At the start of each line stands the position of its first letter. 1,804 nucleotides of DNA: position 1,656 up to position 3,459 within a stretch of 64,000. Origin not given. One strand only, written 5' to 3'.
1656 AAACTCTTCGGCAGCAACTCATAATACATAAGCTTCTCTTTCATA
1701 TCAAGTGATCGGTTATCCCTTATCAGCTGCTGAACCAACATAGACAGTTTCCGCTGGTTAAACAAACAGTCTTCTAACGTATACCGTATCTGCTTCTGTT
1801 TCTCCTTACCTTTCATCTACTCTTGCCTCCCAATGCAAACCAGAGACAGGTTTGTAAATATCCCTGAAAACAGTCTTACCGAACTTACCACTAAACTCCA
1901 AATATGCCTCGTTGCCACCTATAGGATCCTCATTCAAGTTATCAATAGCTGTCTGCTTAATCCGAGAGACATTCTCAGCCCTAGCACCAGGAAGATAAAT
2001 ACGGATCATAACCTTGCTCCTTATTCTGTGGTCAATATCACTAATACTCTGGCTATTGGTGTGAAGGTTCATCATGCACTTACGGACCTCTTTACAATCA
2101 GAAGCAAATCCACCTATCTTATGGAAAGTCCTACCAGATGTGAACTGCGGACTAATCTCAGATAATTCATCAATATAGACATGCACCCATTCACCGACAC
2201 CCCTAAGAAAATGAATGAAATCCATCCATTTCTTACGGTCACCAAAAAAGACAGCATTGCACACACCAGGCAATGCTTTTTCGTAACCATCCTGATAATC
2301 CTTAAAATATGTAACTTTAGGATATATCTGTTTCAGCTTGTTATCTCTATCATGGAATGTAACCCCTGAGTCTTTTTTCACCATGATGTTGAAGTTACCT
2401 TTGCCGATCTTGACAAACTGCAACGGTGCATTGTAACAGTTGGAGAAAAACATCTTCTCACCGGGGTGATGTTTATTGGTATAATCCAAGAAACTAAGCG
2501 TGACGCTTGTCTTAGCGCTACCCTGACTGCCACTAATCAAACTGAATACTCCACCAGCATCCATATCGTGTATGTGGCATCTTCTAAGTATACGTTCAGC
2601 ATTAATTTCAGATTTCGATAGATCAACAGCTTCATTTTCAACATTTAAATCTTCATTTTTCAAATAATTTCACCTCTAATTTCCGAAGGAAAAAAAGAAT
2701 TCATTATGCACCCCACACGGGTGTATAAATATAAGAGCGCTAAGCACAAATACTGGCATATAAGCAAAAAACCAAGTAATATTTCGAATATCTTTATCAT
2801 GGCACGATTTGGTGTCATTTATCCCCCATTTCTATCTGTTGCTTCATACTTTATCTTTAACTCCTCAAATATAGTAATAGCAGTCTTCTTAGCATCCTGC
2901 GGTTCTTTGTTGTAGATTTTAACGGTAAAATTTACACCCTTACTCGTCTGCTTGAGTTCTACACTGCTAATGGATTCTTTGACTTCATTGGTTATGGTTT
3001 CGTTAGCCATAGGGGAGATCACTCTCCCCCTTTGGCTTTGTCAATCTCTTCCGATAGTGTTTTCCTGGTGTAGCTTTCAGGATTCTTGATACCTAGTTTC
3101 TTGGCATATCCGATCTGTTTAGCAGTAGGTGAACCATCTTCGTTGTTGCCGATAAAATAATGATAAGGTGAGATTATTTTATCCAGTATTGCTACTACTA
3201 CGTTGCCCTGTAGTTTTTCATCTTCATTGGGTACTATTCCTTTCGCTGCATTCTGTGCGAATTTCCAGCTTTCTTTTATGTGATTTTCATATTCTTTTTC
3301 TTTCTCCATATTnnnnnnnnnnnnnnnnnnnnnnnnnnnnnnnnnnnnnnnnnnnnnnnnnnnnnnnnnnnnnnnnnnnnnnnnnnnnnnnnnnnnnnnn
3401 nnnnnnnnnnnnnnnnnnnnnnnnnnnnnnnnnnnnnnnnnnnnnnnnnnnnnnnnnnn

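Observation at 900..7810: Integrated mobile element of an unrecognised type (integrase + Rep-like NTPase + second NTPase + ORFans, no capsid genes, no tRNA target)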

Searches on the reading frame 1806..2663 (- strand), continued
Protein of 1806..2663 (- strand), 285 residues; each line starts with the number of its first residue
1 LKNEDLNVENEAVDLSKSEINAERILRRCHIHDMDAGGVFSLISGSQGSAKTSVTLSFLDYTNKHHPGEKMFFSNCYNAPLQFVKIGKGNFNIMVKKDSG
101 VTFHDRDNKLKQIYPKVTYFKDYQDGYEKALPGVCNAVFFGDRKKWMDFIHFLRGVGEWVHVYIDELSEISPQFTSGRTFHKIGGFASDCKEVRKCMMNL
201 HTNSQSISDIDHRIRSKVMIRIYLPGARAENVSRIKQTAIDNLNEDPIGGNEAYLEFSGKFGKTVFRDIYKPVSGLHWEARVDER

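Call 92: find_related_loci(query=A2, collection=viral_contigs, flank=10000)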
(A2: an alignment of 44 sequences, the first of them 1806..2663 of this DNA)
Query A2 (285 aa) in viral_contigs; peptide patterns used: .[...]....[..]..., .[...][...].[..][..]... (x = any residue, [..] = any of these).
600 stretches matched a pattern, but none encodes a relative of the query by tblastn (E <= 1e-3).

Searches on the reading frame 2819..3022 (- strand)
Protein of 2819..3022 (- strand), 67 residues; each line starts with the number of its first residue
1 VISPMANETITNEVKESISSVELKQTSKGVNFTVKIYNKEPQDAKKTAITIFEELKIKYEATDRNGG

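Call 4: search_protein_families(library=pfam, proteins=[window:2819-3022:-], max_evalue=1)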
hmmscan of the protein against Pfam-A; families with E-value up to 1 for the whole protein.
window:2819-3022:- (67 aa): 0 families

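Call 5: search_protein_families(library=phrogs, proteins=[window:2819-3022:-], max_evalue=0.1)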
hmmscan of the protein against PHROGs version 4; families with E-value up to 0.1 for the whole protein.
window:2819-3022:- (67 aa): 0 families

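Call 80: search_protein_families(library=padloc, proteins=[window:2819-3022:-], max_evalue=0.1)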
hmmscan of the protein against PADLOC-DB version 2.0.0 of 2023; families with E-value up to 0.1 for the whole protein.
window:2819-3022:- (67 aa): 1 family
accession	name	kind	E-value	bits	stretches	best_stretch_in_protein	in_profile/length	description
PDLC01865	CARF3--CARF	-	0.0026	15.4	1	5-63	38-95/215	-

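Call 81: search_protein_families(library=ncbifam, proteins=[window:2819-3022:-], max_evalue=0.1)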
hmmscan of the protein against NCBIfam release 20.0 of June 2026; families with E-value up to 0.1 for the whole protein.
window:2819-3022:- (67 aa): 0 families

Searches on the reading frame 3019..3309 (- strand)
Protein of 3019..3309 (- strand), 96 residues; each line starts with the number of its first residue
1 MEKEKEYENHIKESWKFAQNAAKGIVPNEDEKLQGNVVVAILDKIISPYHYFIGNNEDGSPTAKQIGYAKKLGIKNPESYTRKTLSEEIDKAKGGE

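Call 4: search_protein_families(library=pfam, proteins=[window:3019-3309:-], max_evalue=1)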
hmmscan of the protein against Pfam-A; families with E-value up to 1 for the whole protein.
window:3019-3309:- (96 aa): 1 family
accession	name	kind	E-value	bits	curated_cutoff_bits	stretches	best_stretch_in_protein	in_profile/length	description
PF07498.18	Rho_N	-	0.063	13.7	24.9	1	68-92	13-37/43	Rho termination factor, N-terminal domain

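Call 5: search_protein_families(library=phrogs, proteins=[window:3019-3309:-], max_evalue=0.1)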
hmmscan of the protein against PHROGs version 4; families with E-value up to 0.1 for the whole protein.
window:3019-3309:- (96 aa): 0 families

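Call 80: search_protein_families(library=padloc, proteins=[window:3019-3309:-], max_evalue=0.1)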
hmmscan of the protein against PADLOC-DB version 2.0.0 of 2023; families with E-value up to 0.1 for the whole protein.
window:3019-3309:- (96 aa): 0 families

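Call 81: search_protein_families(library=ncbifam, proteins=[window:3019-3309:-], max_evalue=0.1)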
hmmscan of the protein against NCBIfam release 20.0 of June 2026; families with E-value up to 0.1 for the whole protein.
window:3019-3309:- (96 aa): 0 families
